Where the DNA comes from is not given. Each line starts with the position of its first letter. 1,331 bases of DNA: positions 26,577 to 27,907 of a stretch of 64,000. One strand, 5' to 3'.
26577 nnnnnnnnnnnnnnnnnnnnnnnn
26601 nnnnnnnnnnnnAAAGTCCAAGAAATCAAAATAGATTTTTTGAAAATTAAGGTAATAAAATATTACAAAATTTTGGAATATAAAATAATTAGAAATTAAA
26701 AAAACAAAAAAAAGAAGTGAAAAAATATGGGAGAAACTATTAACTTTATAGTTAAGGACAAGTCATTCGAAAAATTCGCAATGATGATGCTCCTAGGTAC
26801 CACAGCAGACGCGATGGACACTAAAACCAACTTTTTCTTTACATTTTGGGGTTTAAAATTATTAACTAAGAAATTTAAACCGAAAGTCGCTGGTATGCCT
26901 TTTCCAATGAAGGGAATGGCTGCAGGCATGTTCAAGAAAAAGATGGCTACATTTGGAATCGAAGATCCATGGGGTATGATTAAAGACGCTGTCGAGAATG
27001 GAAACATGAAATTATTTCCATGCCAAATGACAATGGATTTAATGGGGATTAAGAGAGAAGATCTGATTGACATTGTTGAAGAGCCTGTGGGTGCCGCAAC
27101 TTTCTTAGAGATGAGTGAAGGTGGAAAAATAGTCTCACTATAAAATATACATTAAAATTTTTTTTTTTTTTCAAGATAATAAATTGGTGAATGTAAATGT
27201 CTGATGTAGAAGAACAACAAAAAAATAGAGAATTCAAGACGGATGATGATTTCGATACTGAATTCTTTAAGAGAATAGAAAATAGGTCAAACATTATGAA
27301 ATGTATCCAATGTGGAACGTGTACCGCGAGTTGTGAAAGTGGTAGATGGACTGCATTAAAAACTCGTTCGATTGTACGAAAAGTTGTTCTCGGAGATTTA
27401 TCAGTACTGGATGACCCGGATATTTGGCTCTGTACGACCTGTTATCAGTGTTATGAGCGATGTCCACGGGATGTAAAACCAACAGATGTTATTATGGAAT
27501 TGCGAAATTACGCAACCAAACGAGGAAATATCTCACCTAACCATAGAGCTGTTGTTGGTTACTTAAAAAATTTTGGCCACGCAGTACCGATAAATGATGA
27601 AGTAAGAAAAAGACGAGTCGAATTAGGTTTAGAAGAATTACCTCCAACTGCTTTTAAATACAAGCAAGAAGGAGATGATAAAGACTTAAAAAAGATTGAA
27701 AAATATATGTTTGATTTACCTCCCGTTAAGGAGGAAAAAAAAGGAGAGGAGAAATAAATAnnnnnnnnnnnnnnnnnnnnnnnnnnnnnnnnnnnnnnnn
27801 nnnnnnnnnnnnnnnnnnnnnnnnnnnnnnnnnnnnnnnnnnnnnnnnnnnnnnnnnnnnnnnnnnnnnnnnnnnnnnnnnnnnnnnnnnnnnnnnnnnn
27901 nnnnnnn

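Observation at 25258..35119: Sulfur-relay (TusA, DsrE/F/H-like, DsrE2-like) genes fused into one supercluster with HdrCBA-MvhD-MvhG-like-FrhB::GltD and a second TusA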

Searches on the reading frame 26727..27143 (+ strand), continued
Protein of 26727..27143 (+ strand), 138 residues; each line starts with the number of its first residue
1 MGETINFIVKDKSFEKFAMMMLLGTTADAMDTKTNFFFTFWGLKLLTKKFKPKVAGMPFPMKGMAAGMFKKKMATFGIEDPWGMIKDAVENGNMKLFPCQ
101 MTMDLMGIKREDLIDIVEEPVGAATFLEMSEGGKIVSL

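Call 43: list_cluster_members(proteins=[P0241, P0245, P0248, P0249, P0250, P0251, P0253, P0255, P0259, P0261])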
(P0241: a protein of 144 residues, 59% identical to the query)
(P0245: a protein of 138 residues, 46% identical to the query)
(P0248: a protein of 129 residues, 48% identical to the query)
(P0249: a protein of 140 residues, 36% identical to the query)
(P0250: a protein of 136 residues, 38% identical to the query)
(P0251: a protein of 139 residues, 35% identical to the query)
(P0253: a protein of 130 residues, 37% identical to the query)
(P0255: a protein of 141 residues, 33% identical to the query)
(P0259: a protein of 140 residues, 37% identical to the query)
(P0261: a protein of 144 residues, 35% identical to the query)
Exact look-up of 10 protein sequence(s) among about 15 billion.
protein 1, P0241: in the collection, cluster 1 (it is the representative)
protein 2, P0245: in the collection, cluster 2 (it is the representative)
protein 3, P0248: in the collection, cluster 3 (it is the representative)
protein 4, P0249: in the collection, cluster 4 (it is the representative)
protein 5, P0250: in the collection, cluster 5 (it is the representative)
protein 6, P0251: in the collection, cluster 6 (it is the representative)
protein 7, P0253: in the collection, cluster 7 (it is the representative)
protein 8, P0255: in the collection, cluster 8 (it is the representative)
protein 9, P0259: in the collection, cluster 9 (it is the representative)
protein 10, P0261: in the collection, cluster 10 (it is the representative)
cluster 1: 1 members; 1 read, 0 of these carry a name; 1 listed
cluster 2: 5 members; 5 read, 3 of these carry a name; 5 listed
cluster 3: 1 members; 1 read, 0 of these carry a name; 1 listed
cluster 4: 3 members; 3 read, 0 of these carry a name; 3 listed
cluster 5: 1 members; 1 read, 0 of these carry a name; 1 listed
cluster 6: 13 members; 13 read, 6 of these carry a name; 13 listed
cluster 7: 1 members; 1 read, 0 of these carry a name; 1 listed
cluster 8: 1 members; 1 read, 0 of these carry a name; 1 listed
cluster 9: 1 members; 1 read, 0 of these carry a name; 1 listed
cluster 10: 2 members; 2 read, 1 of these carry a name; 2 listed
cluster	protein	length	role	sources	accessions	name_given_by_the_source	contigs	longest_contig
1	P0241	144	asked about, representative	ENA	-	-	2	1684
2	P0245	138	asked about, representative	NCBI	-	-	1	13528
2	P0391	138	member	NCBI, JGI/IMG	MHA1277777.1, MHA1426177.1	MAG: DsrE/DsrF/DrsH-like family protein [Candidatus Helarchaeota archaeon]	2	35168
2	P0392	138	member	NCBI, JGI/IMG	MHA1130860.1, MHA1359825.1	MAG: DsrE/DsrF/DrsH-like family protein [Candidatus Helarchaeota archaeon]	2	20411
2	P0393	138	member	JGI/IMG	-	peroxiredoxin family protein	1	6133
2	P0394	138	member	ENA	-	-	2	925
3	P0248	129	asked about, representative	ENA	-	-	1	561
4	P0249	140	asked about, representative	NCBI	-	-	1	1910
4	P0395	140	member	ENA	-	-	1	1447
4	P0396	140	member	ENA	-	-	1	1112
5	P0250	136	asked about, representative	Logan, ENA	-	-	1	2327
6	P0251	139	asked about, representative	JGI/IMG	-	-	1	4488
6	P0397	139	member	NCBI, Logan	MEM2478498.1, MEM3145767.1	MAG: DsrE/DsrF/DrsH-like family protein [Thermoproteota archaeon]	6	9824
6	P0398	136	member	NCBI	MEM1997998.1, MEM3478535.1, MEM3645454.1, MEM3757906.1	MAG: DsrE/DsrF/DrsH-like family protein [Candidatus Bathyarchaeia archaeon]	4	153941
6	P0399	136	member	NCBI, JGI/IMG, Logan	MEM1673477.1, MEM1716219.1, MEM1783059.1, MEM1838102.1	MAG: DsrE/DsrF/DrsH-like family protein [Candidatus Bathyarchaeia archaeon]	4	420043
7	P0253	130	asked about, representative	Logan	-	-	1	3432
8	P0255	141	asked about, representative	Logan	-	-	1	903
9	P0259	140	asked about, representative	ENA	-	-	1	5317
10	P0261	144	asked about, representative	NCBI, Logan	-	-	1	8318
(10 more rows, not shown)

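Call 44: find_encoding_contigs(protein=P0391, flank=10000, max_places=2)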
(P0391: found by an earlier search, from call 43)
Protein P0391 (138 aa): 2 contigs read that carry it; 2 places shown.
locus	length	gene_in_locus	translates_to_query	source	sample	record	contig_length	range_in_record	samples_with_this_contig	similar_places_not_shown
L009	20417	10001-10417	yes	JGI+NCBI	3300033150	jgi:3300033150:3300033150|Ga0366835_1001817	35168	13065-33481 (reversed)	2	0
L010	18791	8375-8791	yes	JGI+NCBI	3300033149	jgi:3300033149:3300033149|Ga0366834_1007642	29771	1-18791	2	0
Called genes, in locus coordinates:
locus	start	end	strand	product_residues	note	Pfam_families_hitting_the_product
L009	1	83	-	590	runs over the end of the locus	PF00005:ABC_tran (faint), PF02463:SMC_N (faint), PF13555:AAA_29 (faint), PF20703:nSTAND1 (faint), PF17755:UvrA_DNA-bind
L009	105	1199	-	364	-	PF14399:BtrH_N, PF16169:DUF4872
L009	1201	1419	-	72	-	-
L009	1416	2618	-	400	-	-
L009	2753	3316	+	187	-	PF02036:SCP2, PF14864:Alkyl_sulf_C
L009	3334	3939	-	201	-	-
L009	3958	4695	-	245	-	PF00037:Fer4 (weak), PF12797:Fer4_2 (faint), PF12837:Fer4_6 (weak), PF13237:Fer4_10 (faint), PF14697:Fer4_21 (weak), PF12838:Fer4_7 (faint), PF13187:Fer4_9 (faint)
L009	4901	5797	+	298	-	-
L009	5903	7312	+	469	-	PF02310:B12-binding, PF04055:Radical_SAM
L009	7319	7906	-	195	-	PF00753:Lactamase_B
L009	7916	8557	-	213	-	PF00293:NUDIX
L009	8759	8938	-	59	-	-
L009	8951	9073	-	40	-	-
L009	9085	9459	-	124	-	PF11798:IMS_HHH (faint), PF14520:HHH_5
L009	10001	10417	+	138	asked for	PF02635:DsrE, PF13686:DrsE_2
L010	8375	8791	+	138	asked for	PF02635:DsrE, PF13686:DrsE_2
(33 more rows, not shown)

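Call 45: find_encoding_contigs(protein=P0399, flank=10000, max_places=2)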
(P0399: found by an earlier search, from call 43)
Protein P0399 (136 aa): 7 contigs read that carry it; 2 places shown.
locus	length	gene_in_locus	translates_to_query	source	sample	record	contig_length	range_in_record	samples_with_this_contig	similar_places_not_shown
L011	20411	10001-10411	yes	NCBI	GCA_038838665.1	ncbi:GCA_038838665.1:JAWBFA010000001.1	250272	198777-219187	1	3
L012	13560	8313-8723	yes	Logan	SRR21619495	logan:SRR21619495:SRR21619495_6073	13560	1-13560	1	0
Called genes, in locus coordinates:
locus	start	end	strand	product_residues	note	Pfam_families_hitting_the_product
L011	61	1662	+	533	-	PF02310:B12-binding, PF04055:Radical_SAM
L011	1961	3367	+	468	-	-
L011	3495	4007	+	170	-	-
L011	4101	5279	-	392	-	PF07690:MFS_1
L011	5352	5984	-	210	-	-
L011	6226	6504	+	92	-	-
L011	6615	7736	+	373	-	PF03435:Sacchrp_dh_NADP, PF16653:Sacchrp_dh_C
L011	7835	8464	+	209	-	PF00239:Resolvase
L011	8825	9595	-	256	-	PF03205:MobB, PF04060:FeS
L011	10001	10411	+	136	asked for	PF13686:DrsE_2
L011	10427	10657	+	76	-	PF01206:TusA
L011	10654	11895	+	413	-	PF00266:Aminotran_5, PF01212:Beta_elim_lyase (faint)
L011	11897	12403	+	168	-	PF01592:NifU_N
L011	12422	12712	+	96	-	PF12838:Fer4_7 (weak), PF17179:Fer4_22 (faint), PF00037:Fer4, PF12797:Fer4_2 (weak), PF12837:Fer4_6, PF13237:Fer4_10, PF14697:Fer4_21, PF13187:Fer4_9, +2 more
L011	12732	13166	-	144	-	PF27217:AF_0155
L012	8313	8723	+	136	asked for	PF13686:DrsE_2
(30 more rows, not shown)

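Call 69: find_related_loci(query=A2, collection=metagenome_contigs, flank=10000)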
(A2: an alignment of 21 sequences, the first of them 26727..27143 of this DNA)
Query A2 (138 aa) in metagenome_contigs; peptide patterns used: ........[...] (x = any residue, [..] = any of these).
600 stretches matched a pattern (row limit reached: there are more); 545 encode a relative of the query (tblastn E <= 1e-3); the best 80 are kept; 80 distinct loci.
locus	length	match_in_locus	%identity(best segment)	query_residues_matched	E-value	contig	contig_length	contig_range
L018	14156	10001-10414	88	1-138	2e-78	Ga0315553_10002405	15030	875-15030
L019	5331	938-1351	84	1-138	2e-68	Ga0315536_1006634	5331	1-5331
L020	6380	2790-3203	71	1-138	6e-65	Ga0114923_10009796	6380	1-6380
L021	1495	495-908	74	1-138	2e-66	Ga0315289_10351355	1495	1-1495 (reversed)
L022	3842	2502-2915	70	1-138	5e-62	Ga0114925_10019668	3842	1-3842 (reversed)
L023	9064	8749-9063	86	1-105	2e-57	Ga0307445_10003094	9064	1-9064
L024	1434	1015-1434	66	1-135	1e-56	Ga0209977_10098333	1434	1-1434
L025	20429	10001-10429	50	1-136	3e-36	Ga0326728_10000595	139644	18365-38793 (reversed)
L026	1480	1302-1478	85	1-59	3e-28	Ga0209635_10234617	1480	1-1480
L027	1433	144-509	39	7-130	3e-21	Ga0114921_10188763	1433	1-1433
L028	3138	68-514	36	5-133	4e-20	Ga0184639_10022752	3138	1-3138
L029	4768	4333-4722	37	1-130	1e-19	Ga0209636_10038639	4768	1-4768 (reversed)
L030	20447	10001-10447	33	2-136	1e-19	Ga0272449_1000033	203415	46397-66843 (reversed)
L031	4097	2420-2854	35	7-132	1e-19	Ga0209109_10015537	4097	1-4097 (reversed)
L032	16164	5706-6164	32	3-136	4e-19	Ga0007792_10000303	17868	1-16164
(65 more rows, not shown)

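Call 73: search_protein_families(library=pfam, proteins=[L025:10728-11291:+, L025:4658-7702:-, L025:19870-20109:+], max_evalue=0.1)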
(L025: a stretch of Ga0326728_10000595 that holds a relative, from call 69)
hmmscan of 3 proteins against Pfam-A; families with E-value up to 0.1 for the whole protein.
L025:10728-11291:+ (187 aa): 6 families
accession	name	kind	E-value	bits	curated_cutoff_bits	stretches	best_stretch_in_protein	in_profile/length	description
PF01850.27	PIN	-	2.4e-07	31.8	23.6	1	46-175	2-117/120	PIN domain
PF16289.11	PIN_12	-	0.00032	21.6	32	1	46-126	2-83/172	PIN domain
PF13470.12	PIN_3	-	0.0097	17.2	27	1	45-125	2-84/115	PIN domain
PF14732.11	UAE_UbL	-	0.065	14.2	30.8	0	66-115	10-61/89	Ubiquitin/SUMO-activating enzyme ubiquitin-like domain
PF14904.11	FAM86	-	0.066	13.7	23.5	0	128-180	21-72/94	Family of unknown function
PF15233.11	SYCE1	-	0.07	13.6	27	0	99-149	80-130/152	Synaptonemal complex central element protein 1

L025:4658-7702:- (1014 aa): 6 families
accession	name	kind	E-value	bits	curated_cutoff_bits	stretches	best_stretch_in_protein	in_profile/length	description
PF00122.25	E1-E2_ATPase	-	1.5e-54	184.7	28.1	1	301-479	2-180/181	E1-E2 ATPase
PF00702.32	Hydrolase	-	1.1e-33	117.7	26.4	1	498-713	3-191/191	haloacid dehalogenase-like hydrolase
PF00403.32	HMA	-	3.6e-32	111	24.8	2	16-76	2-62/62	Heavy-metal-associated domain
PF08282.18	Hydrolase_3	-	0.0028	17.8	20.9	1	689-743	199-252/255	haloacid dehalogenase-like hydrolase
PF19991.5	HMA_2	-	0.0048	17.3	30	0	29-72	34-77/154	Heavy metal associated domain 2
PF19803.4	DUF6286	-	0.01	16.7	35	0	19-54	33-68/108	Family of unknown function (DUF6286)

L025:19870-20109:+ (79 aa): 1 family
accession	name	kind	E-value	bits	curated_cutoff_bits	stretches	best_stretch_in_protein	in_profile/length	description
PF02480.22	Herpes_gE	-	0.072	13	26.7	1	7-38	60-90/175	Alphaherpesvirus glycoprotein E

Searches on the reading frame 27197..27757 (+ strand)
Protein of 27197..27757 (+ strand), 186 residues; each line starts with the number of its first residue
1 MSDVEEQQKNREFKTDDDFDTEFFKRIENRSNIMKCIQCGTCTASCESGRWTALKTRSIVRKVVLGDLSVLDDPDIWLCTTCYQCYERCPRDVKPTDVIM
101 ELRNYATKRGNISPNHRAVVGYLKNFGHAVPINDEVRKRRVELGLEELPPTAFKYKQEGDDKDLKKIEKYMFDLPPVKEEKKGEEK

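Call 3: search_protein_families(library=pfam, proteins=[window:27197-27757:+], max_evalue=0.01)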
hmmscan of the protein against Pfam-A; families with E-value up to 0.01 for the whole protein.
window:27197-27757:+ (186 aa): 11 families
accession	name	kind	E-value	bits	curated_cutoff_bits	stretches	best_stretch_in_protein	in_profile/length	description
PF13187.11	Fer4_9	-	5.4e-11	42.8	27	2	35-92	1-50/52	4Fe-4S dicluster domain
PF13534.11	Fer4_17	-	2.5e-10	41.2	22.2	1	35-93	1-60/61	4Fe-4S dicluster domain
PF13183.11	Fer4_8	-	3.2e-10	40.8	27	1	35-93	4-68/68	4Fe-4S dicluster domain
PF12838.12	Fer4_7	-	2.9e-07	31.3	27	1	35-93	1-52/52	4Fe-4S dicluster domain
PF13237.11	Fer4_10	-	1.4e-05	25.4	25.5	1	34-90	7-53/53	4Fe-4S dicluster domain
PF00037.32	Fer4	-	0.00025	21.2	21.1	0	78-93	7-22/24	4Fe-4S binding domain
PF14697.11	Fer4_21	-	0.00038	21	35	1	35-91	7-53/59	4Fe-4S dicluster domain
PF13484.11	Fer4_16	-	0.00043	21.4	30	0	79-93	2-16/66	4Fe-4S double cluster binding domain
PF12837.12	Fer4_6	-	0.00066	20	25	1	35-50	8-23/24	4Fe-4S binding domain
PF12797.12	Fer4_2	-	0.002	18.4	24.5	0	35-46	9-20/22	4Fe-4S binding domain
PF12800.12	Fer4_4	-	0.0043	17.7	24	0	35-47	3-15/17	4Fe-4S binding domain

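Call 6: search_protein_families(library=ncbifam, proteins=[window:27197-27757:+], max_evalue=0.001)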
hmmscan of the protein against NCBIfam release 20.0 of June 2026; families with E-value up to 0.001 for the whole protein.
window:27197-27757:+ (186 aa): 24 families
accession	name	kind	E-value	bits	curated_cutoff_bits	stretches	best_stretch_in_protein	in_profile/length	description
TIGR03290.1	CoB_CoM_SS_C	equivalog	7e-54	181.7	160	1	34-159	2-128/144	CoB--CoM heterodisulfide reductase subunit C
NF041779.1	hetero_SS_HdrC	equivalog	6.7e-22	77.9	350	1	31-110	28-107/198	ferredoxin:CoB-CoM heterodisulfide reductase subunit HdrC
NF041890.1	hdrC_Methbact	equivalog_domain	4.4e-21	75.3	270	1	28-126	23-121/192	ferredoxin:CoB-CoM heterodisulfide reductase subunit HdrC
NF038018.1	qmoC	equivalog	9.1e-16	58.3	300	1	21-111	3-96/360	quinone-interacting membrane-bound oxidoreductase complex subunit QmoC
NF004898.0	PRK06259.1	equivalog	9.9e-13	47.5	385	1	14-135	114-245/488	fumarate reductase (CoM/CoB) subunit TfrB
NF004616.0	PRK05950.1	subfamily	1.2e-10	41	228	1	71-109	197-236/238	succinate dehydrogenase iron-sulfur subunit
NF009226.0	PRK12576.1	equivalog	5.4e-10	39.1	344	1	75-112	206-243/317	succinate dehydrogenase/fumarate reductase iron-sulfur subunit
TIGR00384.1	dhsB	subfamily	7.1e-10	38.7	88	1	72-103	191-222/222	succinate dehydrogenase and fumarate reductase iron-sulfur protein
NF009227.0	PRK12577.1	equivalog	2.1e-08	33.2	349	1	75-113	207-245/330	succinate dehydrogenase/fumarate reductase iron-sulfur subunit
TIGR00314.1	cdhA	equivalog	5.1e-07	27.9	781.3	1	31-103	396-463/784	CO dehydrogenase/acetyl-CoA synthase complex subunit alpha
NF045670.1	quin_L_LdhH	equivalog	1.1e-05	24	800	0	78-125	355-402/706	L-lactate dehydrogenase (quinone) large subunit LdhH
TIGR02512.1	FeFe_hydrog_A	subfamily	2.2e-05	23.5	405.95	1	32-104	5-78/375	[FeFe] hydrogenase, group A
NF042952.1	MFR_FeS_SdhB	equivalog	3.7e-05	22.9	600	1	75-110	200-235/320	8-methylmenaquinol:fumarate reductase iron-sulfur subunit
NF040762.1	Hydr_FeFe_Clost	exception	6.3e-05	21.8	900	1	32-94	142-204/572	ferredoxin hydrogenase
NF045663.1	diclust_near_Sec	equivalog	7.6e-05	21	530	1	22-115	292-391/759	pyridine nucleotide-disulfide oxidoreductase/dicluster-binding protein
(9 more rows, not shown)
